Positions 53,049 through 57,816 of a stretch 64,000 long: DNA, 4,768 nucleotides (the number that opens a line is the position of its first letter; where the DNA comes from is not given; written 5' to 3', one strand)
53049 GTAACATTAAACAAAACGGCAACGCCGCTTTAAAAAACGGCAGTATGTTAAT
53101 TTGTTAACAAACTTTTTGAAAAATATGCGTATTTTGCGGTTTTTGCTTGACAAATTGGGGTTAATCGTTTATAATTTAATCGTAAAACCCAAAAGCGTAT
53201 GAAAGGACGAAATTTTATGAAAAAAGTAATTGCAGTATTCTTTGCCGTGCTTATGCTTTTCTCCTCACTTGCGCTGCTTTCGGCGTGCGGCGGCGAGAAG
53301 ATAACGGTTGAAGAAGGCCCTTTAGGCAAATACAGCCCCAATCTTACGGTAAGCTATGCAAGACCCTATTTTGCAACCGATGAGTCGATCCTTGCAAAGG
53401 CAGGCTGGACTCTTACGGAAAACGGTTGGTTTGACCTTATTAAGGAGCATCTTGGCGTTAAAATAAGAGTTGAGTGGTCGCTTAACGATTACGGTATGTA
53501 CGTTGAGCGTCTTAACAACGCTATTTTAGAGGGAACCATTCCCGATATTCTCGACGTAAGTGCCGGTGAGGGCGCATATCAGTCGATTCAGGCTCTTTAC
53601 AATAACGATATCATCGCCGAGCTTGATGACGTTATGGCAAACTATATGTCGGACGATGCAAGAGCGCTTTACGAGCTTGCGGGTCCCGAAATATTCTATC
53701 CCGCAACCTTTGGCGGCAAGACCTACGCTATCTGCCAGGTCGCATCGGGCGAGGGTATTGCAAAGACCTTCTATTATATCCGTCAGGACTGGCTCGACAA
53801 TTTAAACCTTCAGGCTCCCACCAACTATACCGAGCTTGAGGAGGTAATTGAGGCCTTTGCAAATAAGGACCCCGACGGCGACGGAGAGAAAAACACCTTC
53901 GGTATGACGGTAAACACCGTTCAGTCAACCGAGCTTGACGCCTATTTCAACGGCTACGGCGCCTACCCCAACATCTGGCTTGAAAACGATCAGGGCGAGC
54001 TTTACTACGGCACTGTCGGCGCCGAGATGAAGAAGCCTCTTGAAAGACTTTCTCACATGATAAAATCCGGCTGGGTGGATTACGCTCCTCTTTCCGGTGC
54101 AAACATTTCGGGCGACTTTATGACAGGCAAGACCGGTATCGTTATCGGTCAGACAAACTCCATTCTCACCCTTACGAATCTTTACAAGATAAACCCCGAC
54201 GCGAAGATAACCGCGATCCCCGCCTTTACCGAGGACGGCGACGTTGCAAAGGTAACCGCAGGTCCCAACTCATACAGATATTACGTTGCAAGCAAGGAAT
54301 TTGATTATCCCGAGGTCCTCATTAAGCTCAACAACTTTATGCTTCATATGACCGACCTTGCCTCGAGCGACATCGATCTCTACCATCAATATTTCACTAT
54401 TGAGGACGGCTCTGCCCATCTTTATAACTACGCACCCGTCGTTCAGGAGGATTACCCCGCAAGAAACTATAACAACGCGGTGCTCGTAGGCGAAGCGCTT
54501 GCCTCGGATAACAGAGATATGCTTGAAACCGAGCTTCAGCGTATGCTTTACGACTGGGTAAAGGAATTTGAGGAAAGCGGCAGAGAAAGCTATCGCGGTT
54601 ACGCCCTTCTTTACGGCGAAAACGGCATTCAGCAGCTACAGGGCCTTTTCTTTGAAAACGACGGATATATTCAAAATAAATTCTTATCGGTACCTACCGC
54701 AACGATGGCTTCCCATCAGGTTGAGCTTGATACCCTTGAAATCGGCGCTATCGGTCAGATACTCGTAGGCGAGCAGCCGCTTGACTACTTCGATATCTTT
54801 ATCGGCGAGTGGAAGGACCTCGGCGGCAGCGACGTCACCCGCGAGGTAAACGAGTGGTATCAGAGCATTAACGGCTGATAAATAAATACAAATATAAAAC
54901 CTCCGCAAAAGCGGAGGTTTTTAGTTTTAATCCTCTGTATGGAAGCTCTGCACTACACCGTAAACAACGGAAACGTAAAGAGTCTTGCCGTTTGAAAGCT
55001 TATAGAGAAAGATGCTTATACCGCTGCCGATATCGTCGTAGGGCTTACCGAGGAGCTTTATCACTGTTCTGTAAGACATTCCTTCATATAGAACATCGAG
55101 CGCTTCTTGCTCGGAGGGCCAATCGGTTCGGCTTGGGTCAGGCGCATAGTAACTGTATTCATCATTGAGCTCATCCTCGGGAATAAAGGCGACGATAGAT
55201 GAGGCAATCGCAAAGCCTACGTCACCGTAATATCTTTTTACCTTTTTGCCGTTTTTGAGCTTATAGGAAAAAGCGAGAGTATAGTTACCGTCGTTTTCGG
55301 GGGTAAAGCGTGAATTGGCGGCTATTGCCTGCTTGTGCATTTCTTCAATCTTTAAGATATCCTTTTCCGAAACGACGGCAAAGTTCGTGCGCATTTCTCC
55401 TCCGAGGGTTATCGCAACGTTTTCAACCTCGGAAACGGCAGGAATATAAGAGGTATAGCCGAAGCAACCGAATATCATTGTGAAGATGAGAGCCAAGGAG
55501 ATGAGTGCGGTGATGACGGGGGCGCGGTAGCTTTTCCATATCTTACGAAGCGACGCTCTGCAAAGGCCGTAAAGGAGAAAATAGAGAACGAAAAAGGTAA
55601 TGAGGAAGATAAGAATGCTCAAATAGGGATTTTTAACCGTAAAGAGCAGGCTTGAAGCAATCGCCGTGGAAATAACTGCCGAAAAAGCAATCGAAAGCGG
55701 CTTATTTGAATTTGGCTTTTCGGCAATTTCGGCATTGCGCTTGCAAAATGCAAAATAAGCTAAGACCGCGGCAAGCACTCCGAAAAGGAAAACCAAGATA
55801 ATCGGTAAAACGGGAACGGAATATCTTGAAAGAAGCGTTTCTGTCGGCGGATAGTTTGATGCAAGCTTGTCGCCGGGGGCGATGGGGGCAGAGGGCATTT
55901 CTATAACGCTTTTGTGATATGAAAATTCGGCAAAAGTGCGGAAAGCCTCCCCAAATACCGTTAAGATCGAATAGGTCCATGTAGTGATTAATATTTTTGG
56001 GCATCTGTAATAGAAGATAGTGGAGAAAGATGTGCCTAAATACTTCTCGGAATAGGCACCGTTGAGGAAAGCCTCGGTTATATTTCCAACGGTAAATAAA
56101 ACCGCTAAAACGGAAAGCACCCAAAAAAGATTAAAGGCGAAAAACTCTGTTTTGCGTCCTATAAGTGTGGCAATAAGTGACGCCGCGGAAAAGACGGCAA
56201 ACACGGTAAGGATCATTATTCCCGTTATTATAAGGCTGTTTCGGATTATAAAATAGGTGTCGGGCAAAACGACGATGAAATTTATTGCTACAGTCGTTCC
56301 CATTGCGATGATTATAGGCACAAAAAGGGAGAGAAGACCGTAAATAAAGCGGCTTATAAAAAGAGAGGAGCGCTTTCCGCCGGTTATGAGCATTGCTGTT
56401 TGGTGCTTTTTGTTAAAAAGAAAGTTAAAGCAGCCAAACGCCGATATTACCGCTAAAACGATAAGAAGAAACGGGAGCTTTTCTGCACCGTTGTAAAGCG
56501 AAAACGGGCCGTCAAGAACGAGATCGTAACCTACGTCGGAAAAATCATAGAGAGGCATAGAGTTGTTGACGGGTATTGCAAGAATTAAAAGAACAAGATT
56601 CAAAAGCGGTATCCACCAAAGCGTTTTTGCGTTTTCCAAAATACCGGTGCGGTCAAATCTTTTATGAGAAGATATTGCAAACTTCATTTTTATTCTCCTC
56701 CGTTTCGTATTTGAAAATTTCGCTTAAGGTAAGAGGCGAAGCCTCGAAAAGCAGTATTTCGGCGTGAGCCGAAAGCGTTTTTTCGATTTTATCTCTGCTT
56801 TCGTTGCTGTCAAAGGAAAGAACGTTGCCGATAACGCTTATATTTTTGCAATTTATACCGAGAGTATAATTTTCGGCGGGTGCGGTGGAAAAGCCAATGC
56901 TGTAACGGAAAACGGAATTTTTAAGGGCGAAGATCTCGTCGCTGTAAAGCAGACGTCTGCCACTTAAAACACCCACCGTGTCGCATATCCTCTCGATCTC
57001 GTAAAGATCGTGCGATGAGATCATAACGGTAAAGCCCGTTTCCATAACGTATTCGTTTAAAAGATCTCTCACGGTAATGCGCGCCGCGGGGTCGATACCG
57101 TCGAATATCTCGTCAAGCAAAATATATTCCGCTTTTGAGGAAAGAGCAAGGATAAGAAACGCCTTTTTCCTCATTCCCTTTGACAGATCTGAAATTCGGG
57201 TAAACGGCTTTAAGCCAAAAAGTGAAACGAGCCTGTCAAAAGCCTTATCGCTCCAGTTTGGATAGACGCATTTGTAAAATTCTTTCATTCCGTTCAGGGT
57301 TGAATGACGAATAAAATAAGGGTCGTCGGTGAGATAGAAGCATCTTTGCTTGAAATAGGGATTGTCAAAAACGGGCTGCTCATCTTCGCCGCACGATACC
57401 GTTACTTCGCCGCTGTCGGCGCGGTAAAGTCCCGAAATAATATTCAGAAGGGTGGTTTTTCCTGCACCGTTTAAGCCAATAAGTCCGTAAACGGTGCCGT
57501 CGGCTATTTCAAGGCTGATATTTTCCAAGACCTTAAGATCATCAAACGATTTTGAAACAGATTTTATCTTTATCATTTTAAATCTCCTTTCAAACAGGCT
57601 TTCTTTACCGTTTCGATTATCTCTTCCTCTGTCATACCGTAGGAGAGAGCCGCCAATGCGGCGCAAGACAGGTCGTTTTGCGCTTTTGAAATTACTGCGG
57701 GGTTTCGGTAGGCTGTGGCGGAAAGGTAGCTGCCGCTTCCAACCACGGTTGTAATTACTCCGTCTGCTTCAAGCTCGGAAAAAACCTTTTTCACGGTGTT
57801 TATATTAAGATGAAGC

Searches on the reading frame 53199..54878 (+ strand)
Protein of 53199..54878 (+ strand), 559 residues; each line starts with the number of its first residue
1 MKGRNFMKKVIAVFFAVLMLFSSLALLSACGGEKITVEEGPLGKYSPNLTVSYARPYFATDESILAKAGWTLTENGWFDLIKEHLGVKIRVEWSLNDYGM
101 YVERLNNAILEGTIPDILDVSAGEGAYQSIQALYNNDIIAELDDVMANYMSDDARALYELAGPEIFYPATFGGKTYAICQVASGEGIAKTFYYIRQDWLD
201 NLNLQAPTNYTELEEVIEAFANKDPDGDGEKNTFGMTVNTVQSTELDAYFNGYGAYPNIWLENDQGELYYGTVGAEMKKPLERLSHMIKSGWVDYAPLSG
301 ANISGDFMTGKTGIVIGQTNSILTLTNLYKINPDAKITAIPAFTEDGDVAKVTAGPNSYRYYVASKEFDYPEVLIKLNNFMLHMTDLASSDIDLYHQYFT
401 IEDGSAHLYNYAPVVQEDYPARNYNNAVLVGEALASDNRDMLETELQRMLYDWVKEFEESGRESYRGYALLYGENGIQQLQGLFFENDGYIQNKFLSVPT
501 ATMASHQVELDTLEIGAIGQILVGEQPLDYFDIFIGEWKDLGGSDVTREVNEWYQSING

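Call 47: search_protein_families(library=pfam, proteins=[window:53199-54878:+], max_evalue=0.0001)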
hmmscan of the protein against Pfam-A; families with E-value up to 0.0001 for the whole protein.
window:53199-54878:+ (559 aa): 0 families

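Call 90: search_solved_structures(query=window:53217-54878:+, max_evalue=0.01)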
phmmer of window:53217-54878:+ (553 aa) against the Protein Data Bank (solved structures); distinct sequences matched with E-value up to 0.01: 13.
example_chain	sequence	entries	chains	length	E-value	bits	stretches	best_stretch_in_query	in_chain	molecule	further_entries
5gx8_A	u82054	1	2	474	2.1e-12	49.8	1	166-330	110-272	Extracellular solute-binding protein family 1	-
5gub_A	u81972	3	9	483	2.2e-12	49.7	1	166-330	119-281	Extracellular solute-binding protein family 1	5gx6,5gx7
5xs8_A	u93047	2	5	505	2.3e-12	49.6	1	166-330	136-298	Extracellular solute-binding protein family 1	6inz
1y3n_A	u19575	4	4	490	6.2e-09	38.3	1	167-288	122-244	AlgQ1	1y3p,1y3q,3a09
3vlu_A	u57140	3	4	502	6.5e-09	38.3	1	167-288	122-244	AlgQ1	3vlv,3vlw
3omb_A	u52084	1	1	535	7e-09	38.1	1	82-243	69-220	Extracellular solute-binding protein, family 1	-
6fth_A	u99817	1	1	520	2.6e-08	36.3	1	184-248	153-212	Extracellular solute-binding protein, family 1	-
1j1n_A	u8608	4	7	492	3.2e-08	36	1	166-226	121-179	AlgQ2 | Macromolecule-Binding Periplasmic Protein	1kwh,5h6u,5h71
4tqu_Q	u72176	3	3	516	3.4e-08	35.9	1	166-226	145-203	AlgQ2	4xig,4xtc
6jhx_A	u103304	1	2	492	4.4e-08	35.5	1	166-225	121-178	AlgQ2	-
5g5z_A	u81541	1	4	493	1.2e-06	30.8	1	83-229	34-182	ABC TRANSPORTER, SUBSTRATE-BINDING PROTEIN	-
5g5y_A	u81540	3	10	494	1.2e-06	30.8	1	83-229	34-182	ABC TRANSPORTER, SUBSTRATE-BINDING PROTEIN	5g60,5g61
5g62_A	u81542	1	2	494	2.1e-06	30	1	83-228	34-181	ABC TRANSPORTER, SUBSTRATE-BINDING PROTEIN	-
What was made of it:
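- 53217..54878 (+): Orphan lipoprotein SBP (553 aa, lipobox LSAC) outside the operon. Candidate second binding protein (inferred). PDB matches: Smon0123-type 5gx8 at 2e-12, AlgQ1/2 at 6e-9 (call 90).
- An orphan SBP gene lies 3.4 kb away in the window (call 90).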

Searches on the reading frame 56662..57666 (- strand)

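Call 47: search_protein_families(library=pfam, proteins=[window:56662-57666:-], max_evalue=0.0001)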
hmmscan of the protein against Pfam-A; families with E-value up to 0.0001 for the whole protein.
window:56662-57666:- (334 aa): 2 families
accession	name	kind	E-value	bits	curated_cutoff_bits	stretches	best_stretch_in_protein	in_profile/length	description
PF00005.33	ABC_tran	-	2.2e-21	77.3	25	1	47-187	1-135/137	ABC transporter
PF13304.12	AAA_21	-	5.1e-15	56.8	27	1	155-224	232-303/304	AAA domain, putative AbiEii toxin, Type IV TA system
